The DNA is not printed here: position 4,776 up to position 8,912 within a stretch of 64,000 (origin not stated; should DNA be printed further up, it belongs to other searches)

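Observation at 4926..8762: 1278-aa AT-ACP-KR protein without a ketosynthase, with an atypical carrier motif and about 400 aa of unassigned sequence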

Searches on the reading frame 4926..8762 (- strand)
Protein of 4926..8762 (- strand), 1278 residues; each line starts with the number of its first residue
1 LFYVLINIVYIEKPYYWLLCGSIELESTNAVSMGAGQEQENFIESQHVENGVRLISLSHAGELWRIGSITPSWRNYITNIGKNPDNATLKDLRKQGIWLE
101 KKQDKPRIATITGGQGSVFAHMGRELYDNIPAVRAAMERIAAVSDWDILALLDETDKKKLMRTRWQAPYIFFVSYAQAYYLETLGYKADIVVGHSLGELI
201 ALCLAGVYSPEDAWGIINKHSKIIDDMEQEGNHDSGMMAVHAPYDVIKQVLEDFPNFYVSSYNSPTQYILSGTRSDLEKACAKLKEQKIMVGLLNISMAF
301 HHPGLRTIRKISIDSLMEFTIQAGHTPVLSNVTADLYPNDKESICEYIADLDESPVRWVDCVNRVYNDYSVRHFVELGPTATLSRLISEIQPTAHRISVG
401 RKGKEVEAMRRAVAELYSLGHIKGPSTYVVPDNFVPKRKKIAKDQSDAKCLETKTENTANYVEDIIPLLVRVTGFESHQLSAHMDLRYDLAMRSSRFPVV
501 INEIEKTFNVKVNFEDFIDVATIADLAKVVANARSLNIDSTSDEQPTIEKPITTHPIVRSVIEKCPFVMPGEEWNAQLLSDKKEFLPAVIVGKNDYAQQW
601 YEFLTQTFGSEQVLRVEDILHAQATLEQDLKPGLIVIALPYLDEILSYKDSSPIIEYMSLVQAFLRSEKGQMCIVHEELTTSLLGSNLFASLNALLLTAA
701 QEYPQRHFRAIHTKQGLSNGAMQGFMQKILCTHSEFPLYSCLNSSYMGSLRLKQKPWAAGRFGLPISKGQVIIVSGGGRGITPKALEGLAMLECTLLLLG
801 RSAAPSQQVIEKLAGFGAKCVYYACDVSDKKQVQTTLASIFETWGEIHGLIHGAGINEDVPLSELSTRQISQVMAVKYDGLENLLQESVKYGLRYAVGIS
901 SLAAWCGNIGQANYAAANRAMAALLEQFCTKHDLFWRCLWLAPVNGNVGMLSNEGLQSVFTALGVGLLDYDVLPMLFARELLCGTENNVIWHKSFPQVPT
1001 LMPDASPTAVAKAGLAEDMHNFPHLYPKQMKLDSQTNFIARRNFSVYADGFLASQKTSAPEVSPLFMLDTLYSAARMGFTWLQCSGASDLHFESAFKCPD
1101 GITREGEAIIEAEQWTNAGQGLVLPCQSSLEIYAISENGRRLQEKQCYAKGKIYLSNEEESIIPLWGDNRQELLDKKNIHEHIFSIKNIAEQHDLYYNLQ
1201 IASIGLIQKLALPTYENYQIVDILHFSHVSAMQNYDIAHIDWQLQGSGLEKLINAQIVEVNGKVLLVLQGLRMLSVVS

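Call 5: search_protein_families(library=pfam, proteins=[window:4926-8762:-], max_evalue=1)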
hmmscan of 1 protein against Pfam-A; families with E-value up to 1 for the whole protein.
window:4926-8762:- (1278 aa): 6 families
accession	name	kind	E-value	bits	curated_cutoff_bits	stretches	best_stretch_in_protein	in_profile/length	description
PF00698.26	Acyl_transf_1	-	1.8e-32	113.5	32.7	1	113-389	5-277/319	Acyl transferase domain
PF08659.16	KR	-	1.5e-29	103.6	22.6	1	772-927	3-162/180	KR domain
PF00106.31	adh_short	-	3.2e-22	79.4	26.6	1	770-928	1-163/195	short chain dehydrogenase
PF13561.12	adh_short_C2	-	5.1e-13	49.6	27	1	779-925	6-154/236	Enoyl-(Acyl carrier protein) reductase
PF00550.31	PP-binding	-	1e-05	26.2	20.8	1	465-529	3-66/67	Phosphopantetheine attachment site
PF00561.26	Abhydrolase_1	-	0.19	11.8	25.8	1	169-212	50-93/245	alpha/beta hydrolase fold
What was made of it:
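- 7596..8426 (-): FabD-type acyltransferase domain (residues 113-389). It has GGQGSV, GHS195LGE and MAFH301H. His220 (nt 8103-8105) sits at the FabD Arg117 position. Pfam PF00698 E=1.8e-32 (call 5).
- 7176..7370 (-): Carrier (ACP) domain (residues 465-529). The candidate phosphopantetheine serine is Ser494 (nt 7281-7283) in DLAMR-S494-S-RF. Pfam PF00550 E=1e-5 (call 5).
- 5937..6455 (-): KR catalytic subdomain (residues ~770-942). Intact motifs: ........, LLGRS, K877 (VKYDG), S900/901 and Y914AAAN. INED859 sits where B-type KRs have LDD. Pfam PF08659 E=1.5e-29 (call 5).
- On Chain-extending type I PKS module: No PF00109/PF02801 hit (call 5).
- Checked: Domain hits (Pfam, call 5):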

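Call 6: search_protein_families(library=ncbifam, proteins=[window:4926-8762:-], max_evalue=1)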
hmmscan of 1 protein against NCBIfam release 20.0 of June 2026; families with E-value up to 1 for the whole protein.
window:4926-8762:- (1278 aa): 177 families (the best 25 are shown)
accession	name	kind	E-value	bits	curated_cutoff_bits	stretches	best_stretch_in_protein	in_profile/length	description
NF045894.1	PKS_plus_SDR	equivalog_domain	6.4e-71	239.4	1740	2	91-421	515-847/1515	type I polyketide synthase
TIGR02813.1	omega_3_PfaA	subfamily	3.3e-49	166.7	1010.1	2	104-391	577-880/2582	polyketide-type polyunsaturated fatty acid synthase PfaA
TIGR00128.1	fabD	equivalog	8.3e-43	146.9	260.9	1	108-392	3-288/290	ACP S-malonyltransferase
TIGR03131.1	malonate_mdcH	equivalog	5.8e-33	114.6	297.9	1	111-399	4-284/297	malonate decarboxylase subunit epsilon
NF037940.1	PKS_MbtD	equivalog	5e-30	104.3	1150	2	101-401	85-384/978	mycobactin polyketide synthase MbtD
NF041183.1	Pks2_ls1_myc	equivalog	4e-26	90.3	2400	2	111-414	536-842/2086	sulfolipid-1 biosynthesis phthioceranic/hydroxyphthioceranic acid synthase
NF037941.1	PKS_NbtC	equivalog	4.5e-23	81.2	1150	2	106-287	95-278/1027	nocobactin polyketide synthase NbtC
NF004198.0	PRK05653.1-3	equivalog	7e-21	74.8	296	1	767-923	5-165/248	3-oxoacyl-ACP reductase FabG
NF040607.1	mycolic_Pks13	equivalog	8e-21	73.3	2100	1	111-421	668-990/1680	polyketide synthase Pks13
TIGR01830.1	3oxo_ACP_reduc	equivalog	5.3e-19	68.9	297.75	1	773-925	2-159/239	3-oxoacyl-[acyl-carrier-protein] reductase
NF004825.0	PRK06181.1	equivalog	7.9e-18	64.7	215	1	768-926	5-167/268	SDR family oxidoreductase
NF004200.0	PRK05653.1-5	equivalog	3.4e-17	62.8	273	1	771-922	4-161/242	3-oxoacyl-ACP reductase FabG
NF009466.0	PRK12826.1-2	subfamily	3.4e-17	62.7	222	1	770-922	4-162/248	3-oxoacyl-ACP reductase FabG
NF006072.0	PRK08217.1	subfamily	2.9e-16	60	298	1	768-927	4-176/253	3-ketoacyl-(acyl-carrier-protein) reductase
NF052481.1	FucosDh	equivalog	2.1e-15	56.7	300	1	768-926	6-165/257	L-fucose dehydrogenase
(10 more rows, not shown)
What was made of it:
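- On FabD (TIGR00128): 146.9 against 260.9 bits (call 6).
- Closest known: PfaA of PUFA synthases and enediyne PKSE. Same: PfaA is the second-best NCBIfam model, matching the AT and KR regions (call 6).
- Closest known: FabD, malonyl-CoA:ACP transacylase. Different: It scores below the TIGR00128 cut-off (147 against 261 bits, call 6).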

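Call 7: find_homologous_proteins(query=window:4926-8666:-)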
Query window:4926-8666:- (1246 aa): 1031 proteins with E <= 0.001 among 8000 candidates; the best 120 are listed.
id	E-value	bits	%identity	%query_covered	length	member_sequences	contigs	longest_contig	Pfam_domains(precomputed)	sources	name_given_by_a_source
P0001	0.0e+0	2866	100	100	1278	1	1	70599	PF08659.17,PF00550.32,PF13561.13,PF00106.32,PF00698.27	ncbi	-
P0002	0.0e+0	1211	46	99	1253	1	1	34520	PF08659.17,PF00106.32,PF00698.27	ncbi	-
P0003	0.0e+0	1054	41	100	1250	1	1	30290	PF08659.17,PF00550.32,PF13561.13,PF00106.32,PF00698.27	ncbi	-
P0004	4.0e-293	993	39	99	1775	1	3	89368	PF08659.17,PF00109.33,PF13561.13,PF00106.32,PF02801.29,PF00698.27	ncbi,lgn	-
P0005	8.0e-257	873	40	93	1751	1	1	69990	PF08659.17,PF00109.33,PF13561.13,PF00106.32,PF02801.29,PF00698.27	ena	-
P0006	2.1e-252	859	39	89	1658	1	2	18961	PF08659.17,PF00109.33,PF13561.13,PF00106.32,PF02801.29,PF00698.27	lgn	-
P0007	2.0e-247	842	39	89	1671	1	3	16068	PF08659.17,PF00109.33,PF13561.13,PF00106.32,PF02801.29,PF00698.27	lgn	-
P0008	4.9e-246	838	39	89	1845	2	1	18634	PF08659.17,PF00109.33,PF13561.13,PF00106.32,PF02801.29,PF00698.27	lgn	-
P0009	1.6e-242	826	39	90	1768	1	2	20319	PF08659.17,PF00109.33,PF00550.32,PF13561.13,PF00106.32,PF02801.29,PF00698.27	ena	-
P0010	9.5e-241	820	38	96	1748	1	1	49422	PF08659.17,PF00109.33,PF13561.13,PF00106.32,PF02801.29,PF00698.27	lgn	-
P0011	1.8e-237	809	39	88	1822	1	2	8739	PF08659.17,PF00109.33,PF13561.13,PF00106.32,PF02801.29,PF00698.27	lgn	-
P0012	1.1e-232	793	54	40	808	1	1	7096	PF00550.32,PF00698.27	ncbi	-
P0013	5.1e-230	784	37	93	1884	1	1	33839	PF08659.17,PF00109.33,PF13561.13,PF00106.32,PF02801.29,PF00698.27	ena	-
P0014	1.6e-228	780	54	40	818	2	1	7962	PF00550.32,PF00698.27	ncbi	-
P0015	2.9e-227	775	54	40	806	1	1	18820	PF00550.32,PF00698.27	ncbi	-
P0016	5.7e-224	764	38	90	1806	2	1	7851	PF08659.17,PF00109.33,PF13561.13,PF00106.32,PF02801.29,PF00698.27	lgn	-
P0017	8.9e-220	751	36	91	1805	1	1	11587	PF08659.17,PF00109.33,PF13561.13,PF00106.32,PF02801.29,PF00698.27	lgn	-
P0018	1.5e-217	743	37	88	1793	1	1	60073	PF08659.17,PF00109.33,PF00550.32,PF13561.13,PF14765.13,PF00106.32,PF02801.29,PF00698.27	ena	-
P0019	4.4e-216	738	49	43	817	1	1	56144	PF00550.32,PF00698.27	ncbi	-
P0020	4.4e-215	735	35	90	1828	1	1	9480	PF08659.17,PF00109.33,PF13561.13,PF00106.32,PF02801.29,PF00698.27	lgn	-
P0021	1.1e-214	734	36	91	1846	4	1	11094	PF08659.17,PF00109.33,PF13561.13,PF00106.32,PF02801.29,PF00698.27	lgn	-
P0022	8.8e-213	727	35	90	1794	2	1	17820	PF08659.17,PF00109.33,PF00550.32,PF13561.13,PF00106.32,PF02801.29,PF00698.27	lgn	-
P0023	3.0e-212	726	35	89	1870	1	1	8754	PF08659.17,PF00109.33,PF13561.13,PF00106.32,PF02801.29,PF00698.27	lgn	-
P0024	2.1e-211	723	34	99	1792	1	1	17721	PF08659.17,PF00109.33,PF13561.13,PF00106.32,PF02801.29,PF00698.27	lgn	-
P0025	3.2e-211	722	35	90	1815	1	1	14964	PF08659.17,PF00109.33,PF13561.13,PF00106.32,PF02801.29,PF00698.27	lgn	-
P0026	3.5e-210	719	36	89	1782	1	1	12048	PF08659.17,PF00109.33,PF13561.13,PF14765.13,PF00106.32,PF02801.29,PF00698.27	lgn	-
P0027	2.5e-209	716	35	90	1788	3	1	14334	PF08659.17,PF00109.33,PF13561.13,PF00106.32,PF02801.29,PF00698.27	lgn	-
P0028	6.8e-208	711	35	91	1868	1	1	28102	PF08659.17,PF00109.33,PF13561.13,PF00106.32,PF02801.29,PF00698.27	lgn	-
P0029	7.2e-208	711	42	70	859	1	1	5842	PF08659.17,PF13561.13,PF00106.32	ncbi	-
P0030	5.1e-202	692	36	89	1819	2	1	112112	PF08659.17,PF00109.33,PF00550.32,PF13561.13,PF00106.32,PF02801.29,PF00698.27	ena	-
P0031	1.7e-187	644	33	99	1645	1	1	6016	PF00109.33,PF13561.13,PF00106.32,PF02801.29,PF00698.27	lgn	-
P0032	9.0e-183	628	33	89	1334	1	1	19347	PF00698.27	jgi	jgi:malonyl CoA-acyl carrier protein transacylase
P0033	3.0e-179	616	32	98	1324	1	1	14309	PF00698.27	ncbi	-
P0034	1.3e-177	611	34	88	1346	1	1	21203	PF00550.32,PF00698.27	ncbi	-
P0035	2.3e-169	584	46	41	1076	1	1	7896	PF00698.27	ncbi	-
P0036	1.7e-168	581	30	89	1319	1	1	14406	PF00698.27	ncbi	-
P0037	8.6e-165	568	40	57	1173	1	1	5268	PF00550.32,PF00698.27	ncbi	-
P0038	1.9e-160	554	45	42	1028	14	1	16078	PF00698.27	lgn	-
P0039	1.2e-159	551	45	41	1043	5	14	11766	PF00698.27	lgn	-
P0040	1.0e-156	542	45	41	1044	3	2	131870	PF00698.27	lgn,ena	-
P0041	5.1e-153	529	46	40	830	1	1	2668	PF00550.32,PF14765.13,PF00698.27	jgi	-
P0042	1.1e-152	528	47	38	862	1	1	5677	PF00550.32,PF14765.13,PF00698.27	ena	-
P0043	1.6e-152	528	39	42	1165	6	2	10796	PF00550.32,PF00698.27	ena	-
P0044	3.2e-151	523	42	40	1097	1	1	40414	PF00698.27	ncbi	-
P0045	4.8e-150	520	45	40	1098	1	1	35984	PF00698.27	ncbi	-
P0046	2.0e-149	518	44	32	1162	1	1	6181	PF00550.32,PF00698.27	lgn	-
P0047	2.0e-149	518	41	40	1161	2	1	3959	PF00550.32,PF00698.27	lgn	-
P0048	2.0e-149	517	44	40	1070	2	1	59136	PF00698.27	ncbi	-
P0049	5.3e-149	516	41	40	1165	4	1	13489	PF00550.32,PF00698.27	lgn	-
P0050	7.1e-149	516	41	41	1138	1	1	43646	PF00698.27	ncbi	-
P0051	4.2e-148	513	44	44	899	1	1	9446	PF00698.27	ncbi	-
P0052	8.3e-148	512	47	39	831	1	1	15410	PF14765.13,PF00698.27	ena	-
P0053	1.1e-146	508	40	40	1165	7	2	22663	PF00550.32,PF00698.27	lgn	-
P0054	2.0e-146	508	37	42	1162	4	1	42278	PF00550.32,PF00698.27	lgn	-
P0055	4.3e-146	506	41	40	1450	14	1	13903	PF00550.32,PF00698.27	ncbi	-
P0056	4.8e-146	506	45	41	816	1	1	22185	PF14765.13,PF00698.27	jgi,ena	-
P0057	8.7e-146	505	43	40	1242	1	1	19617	PF00550.32,PF00698.27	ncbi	-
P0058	2.0e-145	504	40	40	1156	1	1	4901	PF00550.32,PF00698.27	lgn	-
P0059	2.4e-145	504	44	41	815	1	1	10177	PF14765.13,PF00698.27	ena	-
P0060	2.8e-145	504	40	40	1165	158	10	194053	PF00550.32,PF00698.27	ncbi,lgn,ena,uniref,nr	ncbi:acyltransferase domain-containing protein [uncultured Desulfovibrio sp.]|uniref:acyltransferase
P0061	3.1e-145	504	43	40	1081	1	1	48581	PF00698.27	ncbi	-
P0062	4.8e-145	503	42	39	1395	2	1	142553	PF00550.32,PF00698.27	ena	-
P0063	7.7e-145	502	42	41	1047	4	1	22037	PF00698.27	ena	-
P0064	8.1e-145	502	42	41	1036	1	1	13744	PF00698.27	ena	-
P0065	9.9e-145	502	40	40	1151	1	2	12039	PF00698.27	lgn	-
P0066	1.2e-144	502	45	42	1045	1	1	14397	PF00109.33,PF02801.29,PF00698.27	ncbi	ncbi:MAG: beta-ketoacyl synthase N-terminal-like domain-containing protein, partial [Desulfovibriona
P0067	1.5e-144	501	40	39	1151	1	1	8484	PF00698.27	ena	-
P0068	3.0e-144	500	44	39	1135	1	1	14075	PF00698.27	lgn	-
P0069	3.8e-144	500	39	40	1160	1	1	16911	PF00550.32,PF00698.27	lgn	-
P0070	4.3e-144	500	40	40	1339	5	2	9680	PF00550.32,PF00698.27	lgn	-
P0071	6.8e-144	499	39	41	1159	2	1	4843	PF00550.32,PF00698.27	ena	-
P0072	6.9e-144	499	39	40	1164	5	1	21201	PF00550.32,PF00698.27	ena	-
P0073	1.2e-143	498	43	39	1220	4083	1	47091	PF00550.32,PF00698.27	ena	-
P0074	1.4e-143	498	45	40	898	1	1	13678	PF00698.27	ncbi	-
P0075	1.7e-143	498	38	53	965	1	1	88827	PF00550.32,PF00698.27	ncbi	-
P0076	2.1e-143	498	39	42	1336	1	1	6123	PF00550.32,PF00698.27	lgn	-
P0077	3.0e-143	497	45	40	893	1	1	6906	PF00698.27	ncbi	-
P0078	3.9e-143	497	43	39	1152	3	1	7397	PF00698.27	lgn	-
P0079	6.2e-143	496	41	40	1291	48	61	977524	PF00550.32,PF00698.27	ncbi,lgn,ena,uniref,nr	ncbi:acyltransferase domain-containing protein [Desulfovibrio sp. PG-178-WT-4]|uniref:[acyl-carrier-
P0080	1.0e-142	495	41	42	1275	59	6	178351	PF00550.32,PF00698.27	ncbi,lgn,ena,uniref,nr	ncbi:acyltransferase domain-containing protein [uncultured Desulfovibrio sp.]|uniref:acyltransferase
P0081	1.1e-142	495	38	47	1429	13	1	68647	PF00698.27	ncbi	-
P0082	2.3e-141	491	39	43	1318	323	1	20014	PF00550.32,PF00698.27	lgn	-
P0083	5.5e-141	490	38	42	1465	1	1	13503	PF00550.32,PF00698.27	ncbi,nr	ncbi:MAG: acyltransferase domain-containing protein [Desulfovibrio sp.]|nr:acyltransferase domain-co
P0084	6.9e-141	489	41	41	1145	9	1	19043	PF00550.32,PF00698.27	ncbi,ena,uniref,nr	ncbi:acyltransferase domain-containing protein [uncultured Desulfovibrio sp.]|uniref:acyltransferase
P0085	7.8e-141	489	43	39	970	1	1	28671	PF00550.32,PF00698.27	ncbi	-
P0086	1.1e-140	489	42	41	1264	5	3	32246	PF00698.27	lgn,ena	-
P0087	1.3e-140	488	38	40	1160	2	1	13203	PF00550.32,PF00698.27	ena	-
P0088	1.6e-140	488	40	41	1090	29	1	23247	PF00550.32,PF00698.27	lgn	-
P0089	1.9e-140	488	41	40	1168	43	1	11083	PF00550.32,PF00698.27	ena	-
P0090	2.9e-140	487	44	39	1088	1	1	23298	PF00698.27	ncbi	-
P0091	3.0e-140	487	41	40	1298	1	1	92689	PF00550.32,PF00698.27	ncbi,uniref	ncbi:acyltransferase domain-containing protein [Desulfovibrio sp. SGI.169]|uniref:acyltransferase do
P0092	7.3e-140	486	40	40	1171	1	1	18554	PF00550.32,PF00698.27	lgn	-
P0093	8.7e-140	486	40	40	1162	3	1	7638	PF00550.32,PF00698.27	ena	-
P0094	9.6e-140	485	40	39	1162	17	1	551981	PF00550.32,PF00698.27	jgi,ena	-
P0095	1.2e-139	485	45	30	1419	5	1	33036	PF00550.32,PF00698.27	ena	-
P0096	3.8e-139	483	40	39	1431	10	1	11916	PF00698.27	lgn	-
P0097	4.0e-139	483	40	40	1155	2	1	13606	PF00550.32,PF00698.27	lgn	-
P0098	7.8e-139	482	40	40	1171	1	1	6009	PF00550.32,PF00698.27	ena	-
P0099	9.5e-139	482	39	39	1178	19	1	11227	PF00550.32,PF00698.27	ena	-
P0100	1.7e-138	481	41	41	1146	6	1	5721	PF00698.27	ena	-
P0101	1.7e-138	481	40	40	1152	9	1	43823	PF00550.32,PF00698.27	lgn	-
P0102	1.7e-138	481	40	39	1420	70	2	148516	PF00550.32,PF00698.27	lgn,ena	-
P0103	2.2e-138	481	45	31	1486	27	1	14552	PF00550.32,PF00698.27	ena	-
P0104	3.4e-138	480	39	42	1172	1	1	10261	PF00550.32,PF00698.27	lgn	-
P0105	5.0e-138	480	40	41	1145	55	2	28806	PF00698.27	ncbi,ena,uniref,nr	ncbi:acyltransferase domain-containing protein [uncultured Desulfovibrio sp.]|uniref:acyltransferase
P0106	7.4e-138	479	37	43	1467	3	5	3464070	PF00550.32,PF00698.27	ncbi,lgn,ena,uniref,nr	ncbi:acyltransferase domain-containing protein [Desulfovibrio sp. 86]|uniref:Acyl transferase n=1 Ta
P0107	9.2e-138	479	40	39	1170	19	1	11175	PF00550.32,PF00698.27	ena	-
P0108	1.4e-137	478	40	40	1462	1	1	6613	PF00550.32,PF00698.27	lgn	-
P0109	1.9e-137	478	38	42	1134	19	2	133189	PF00698.27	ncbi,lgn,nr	ncbi:acyltransferase domain-containing protein [Desulfovibrio sp. OH1186_COT-070]|nr:acyltransferase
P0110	2.3e-137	478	42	39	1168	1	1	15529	PF00550.32,PF00698.27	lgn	-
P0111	5.0e-137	476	37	43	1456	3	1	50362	PF00550.32,PF00698.27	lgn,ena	-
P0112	6.2e-137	476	45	31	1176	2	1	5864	PF00550.32,PF00698.27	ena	-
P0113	8.3e-137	476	42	39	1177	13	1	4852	PF00550.32,PF00698.27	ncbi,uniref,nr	ncbi:MAG: acyltransferase domain-containing protein [Desulfovibrio sp.]|uniref:acyltransferase domai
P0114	1.8e-136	475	41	41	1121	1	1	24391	PF00698.27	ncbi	-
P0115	2.8e-136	474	36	47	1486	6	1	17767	PF00698.27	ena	-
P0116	3.8e-136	474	40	40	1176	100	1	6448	PF00550.32,PF00698.27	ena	-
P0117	4.3e-136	473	39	44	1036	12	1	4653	PF00550.32,PF00698.27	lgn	-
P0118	4.9e-136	473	42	39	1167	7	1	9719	PF00698.27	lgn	-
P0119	5.4e-136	473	42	39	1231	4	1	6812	PF00698.27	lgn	-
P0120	6.3e-136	473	42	39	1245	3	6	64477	PF00550.32,PF00698.27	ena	-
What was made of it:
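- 4926..8762 (-): Whole ORF (1278 codons from TTG 8762). The likelier starts are TTG 8690 (GGGAG 7 nt upstream) or ATG 8666. Identical 1278-aa protein P0001 in the protein collection (call 7).
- Checked: The closest relatives are 1250-1253 aa long (call 7).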
